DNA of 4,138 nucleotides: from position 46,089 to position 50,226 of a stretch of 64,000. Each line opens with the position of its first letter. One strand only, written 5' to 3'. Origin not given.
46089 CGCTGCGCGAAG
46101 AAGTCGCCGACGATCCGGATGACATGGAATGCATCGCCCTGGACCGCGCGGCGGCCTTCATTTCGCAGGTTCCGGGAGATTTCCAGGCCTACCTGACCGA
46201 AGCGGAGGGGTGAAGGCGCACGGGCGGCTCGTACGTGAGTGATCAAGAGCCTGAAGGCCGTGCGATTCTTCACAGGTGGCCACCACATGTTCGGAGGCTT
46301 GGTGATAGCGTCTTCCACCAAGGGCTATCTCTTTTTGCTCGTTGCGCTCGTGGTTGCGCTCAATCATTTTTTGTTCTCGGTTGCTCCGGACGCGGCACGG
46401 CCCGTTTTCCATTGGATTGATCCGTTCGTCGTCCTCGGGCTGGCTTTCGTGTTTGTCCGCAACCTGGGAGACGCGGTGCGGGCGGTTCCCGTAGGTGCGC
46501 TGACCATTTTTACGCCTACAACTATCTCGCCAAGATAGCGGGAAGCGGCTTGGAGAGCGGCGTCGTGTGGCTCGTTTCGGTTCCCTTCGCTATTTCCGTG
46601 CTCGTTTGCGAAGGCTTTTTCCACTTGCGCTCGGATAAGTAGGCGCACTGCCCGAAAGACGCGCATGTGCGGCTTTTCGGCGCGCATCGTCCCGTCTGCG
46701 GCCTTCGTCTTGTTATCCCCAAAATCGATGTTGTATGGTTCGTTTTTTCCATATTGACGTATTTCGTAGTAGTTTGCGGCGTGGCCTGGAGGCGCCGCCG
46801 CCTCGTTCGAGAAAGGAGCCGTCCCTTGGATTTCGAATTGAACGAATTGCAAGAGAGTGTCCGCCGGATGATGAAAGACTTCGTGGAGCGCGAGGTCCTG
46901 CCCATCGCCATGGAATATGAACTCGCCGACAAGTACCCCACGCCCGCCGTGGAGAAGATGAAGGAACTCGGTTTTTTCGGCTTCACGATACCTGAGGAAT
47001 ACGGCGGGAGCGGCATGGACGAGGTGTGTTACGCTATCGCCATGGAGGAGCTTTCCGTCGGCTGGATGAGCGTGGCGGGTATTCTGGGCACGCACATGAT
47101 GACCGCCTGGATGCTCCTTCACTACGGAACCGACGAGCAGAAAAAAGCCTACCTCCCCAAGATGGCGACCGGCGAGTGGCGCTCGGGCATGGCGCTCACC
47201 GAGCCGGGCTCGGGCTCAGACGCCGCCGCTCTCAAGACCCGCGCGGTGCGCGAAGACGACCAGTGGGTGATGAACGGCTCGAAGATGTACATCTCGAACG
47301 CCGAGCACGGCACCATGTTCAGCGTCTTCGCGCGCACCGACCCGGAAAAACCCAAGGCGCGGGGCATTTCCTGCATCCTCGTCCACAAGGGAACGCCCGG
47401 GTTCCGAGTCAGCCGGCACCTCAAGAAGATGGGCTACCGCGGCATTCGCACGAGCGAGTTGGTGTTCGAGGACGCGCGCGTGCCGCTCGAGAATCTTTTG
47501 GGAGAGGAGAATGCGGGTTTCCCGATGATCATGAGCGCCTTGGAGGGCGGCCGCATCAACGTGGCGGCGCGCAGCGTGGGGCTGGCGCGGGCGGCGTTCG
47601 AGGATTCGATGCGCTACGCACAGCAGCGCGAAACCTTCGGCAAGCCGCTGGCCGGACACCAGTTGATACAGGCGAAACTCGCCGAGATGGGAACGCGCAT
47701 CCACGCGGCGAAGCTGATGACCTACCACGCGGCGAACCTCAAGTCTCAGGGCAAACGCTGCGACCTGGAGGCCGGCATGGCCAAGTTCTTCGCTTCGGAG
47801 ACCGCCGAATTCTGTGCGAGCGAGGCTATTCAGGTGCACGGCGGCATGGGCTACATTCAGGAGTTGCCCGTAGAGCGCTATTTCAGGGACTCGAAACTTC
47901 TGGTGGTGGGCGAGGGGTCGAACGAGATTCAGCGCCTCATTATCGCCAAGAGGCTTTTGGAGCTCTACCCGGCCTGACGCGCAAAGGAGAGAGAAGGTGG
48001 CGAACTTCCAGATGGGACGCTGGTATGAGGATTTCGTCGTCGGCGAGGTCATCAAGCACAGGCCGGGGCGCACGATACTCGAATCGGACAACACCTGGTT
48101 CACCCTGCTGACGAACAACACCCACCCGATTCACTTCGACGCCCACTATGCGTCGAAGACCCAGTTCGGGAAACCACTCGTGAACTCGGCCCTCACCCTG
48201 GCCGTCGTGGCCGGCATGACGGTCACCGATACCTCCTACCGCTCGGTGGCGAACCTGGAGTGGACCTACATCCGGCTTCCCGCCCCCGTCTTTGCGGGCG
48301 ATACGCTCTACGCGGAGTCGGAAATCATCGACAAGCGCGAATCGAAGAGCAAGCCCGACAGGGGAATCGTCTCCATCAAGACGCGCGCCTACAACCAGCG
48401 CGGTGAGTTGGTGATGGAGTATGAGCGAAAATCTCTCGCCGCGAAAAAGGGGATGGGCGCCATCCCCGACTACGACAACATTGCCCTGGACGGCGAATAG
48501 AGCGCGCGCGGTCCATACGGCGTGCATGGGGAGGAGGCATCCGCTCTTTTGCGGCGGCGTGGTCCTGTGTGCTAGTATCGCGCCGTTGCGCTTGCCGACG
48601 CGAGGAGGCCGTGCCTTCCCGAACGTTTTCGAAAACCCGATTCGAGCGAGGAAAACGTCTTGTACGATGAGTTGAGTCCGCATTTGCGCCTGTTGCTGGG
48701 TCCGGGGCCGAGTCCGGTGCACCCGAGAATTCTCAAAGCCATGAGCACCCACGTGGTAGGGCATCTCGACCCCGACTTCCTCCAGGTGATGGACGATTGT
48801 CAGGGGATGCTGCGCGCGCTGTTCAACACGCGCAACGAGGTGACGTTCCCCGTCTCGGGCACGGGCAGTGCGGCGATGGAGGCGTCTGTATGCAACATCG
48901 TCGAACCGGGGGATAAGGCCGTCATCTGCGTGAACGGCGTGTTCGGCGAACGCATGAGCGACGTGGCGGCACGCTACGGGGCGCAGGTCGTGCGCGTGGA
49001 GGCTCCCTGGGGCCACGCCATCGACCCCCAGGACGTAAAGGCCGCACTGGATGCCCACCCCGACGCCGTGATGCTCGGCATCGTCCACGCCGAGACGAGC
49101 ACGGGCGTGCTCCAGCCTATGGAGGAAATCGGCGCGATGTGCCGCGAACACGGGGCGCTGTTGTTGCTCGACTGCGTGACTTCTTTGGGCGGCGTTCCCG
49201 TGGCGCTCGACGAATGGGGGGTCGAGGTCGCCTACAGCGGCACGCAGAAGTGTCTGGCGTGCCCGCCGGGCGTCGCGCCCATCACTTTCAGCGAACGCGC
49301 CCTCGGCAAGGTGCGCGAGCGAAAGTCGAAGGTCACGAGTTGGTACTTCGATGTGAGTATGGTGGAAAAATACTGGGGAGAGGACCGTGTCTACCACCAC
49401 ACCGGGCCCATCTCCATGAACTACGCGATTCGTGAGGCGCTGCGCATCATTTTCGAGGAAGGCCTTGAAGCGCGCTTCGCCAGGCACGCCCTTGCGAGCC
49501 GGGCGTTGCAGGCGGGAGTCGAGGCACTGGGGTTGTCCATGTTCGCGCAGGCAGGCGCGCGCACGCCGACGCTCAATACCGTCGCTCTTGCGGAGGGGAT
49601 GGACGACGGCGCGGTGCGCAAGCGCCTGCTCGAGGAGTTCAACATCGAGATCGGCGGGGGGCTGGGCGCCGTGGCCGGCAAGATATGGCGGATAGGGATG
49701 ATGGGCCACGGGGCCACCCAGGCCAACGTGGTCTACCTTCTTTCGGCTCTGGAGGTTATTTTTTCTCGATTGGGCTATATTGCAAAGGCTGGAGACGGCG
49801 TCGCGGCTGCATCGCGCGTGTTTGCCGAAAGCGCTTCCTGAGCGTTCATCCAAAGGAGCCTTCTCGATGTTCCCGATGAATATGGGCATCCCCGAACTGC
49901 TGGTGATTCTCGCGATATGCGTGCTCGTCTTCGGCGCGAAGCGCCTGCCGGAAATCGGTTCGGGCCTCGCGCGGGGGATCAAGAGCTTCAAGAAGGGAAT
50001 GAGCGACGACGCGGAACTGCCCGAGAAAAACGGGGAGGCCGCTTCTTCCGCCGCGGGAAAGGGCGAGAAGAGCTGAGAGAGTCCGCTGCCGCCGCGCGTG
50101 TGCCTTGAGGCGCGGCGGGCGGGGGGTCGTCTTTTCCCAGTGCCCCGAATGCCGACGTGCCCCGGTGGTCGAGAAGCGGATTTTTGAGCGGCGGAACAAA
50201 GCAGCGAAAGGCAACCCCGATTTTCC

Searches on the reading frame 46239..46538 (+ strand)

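Call 68: search_protein_families(library=pfam, proteins=[window:46239-46538:+], max_evalue=0.1)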
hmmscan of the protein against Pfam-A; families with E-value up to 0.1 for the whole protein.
window:46239-46538:+ (99 aa): 1 family
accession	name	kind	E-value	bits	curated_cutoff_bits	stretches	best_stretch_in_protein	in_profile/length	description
PF23778.1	Phage_holin_2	-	0.0089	16.7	32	1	28-77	31-80/92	Putative phage holin family 2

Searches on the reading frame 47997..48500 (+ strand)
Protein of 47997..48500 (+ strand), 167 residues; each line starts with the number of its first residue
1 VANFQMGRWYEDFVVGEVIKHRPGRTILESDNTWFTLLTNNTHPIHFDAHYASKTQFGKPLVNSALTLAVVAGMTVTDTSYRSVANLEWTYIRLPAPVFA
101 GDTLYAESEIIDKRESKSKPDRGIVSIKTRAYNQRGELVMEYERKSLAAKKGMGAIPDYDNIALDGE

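Call 21: search_protein_families(library=pfam, proteins=[window:47997-48500:+], max_evalue=0.00001)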
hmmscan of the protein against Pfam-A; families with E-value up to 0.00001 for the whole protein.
window:47997-48500:+ (167 aa): 3 families
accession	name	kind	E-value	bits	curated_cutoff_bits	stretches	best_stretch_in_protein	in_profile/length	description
PF01575.25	MaoC_dehydratas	-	1.3e-22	80.1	27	1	15-120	6-110/123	MaoC like domain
PF19315.5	MC_hydratase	-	4.2e-20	72.6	26.5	1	6-150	20-166/353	Mesaconyl-CoA hydratase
PF13452.11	FAS1_DH_region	-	1.2e-07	32.4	22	1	39-141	26-131/132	FAS1-like, dehydratase domain region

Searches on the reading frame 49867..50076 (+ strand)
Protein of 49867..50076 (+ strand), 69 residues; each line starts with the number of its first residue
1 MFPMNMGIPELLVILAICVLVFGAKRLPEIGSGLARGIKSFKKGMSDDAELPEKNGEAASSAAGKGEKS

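Call 22: search_protein_families(library=pfam, proteins=[window:49867-50076:+], max_evalue=0.00001)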
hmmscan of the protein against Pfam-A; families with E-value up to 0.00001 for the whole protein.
window:49867-50076:+ (69 aa): 1 family
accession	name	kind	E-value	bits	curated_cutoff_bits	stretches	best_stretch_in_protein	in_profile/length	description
PF02416.21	TatA_B_E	-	8.4e-15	54.2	21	1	6-50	1-45/53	mttA/Hcf106 family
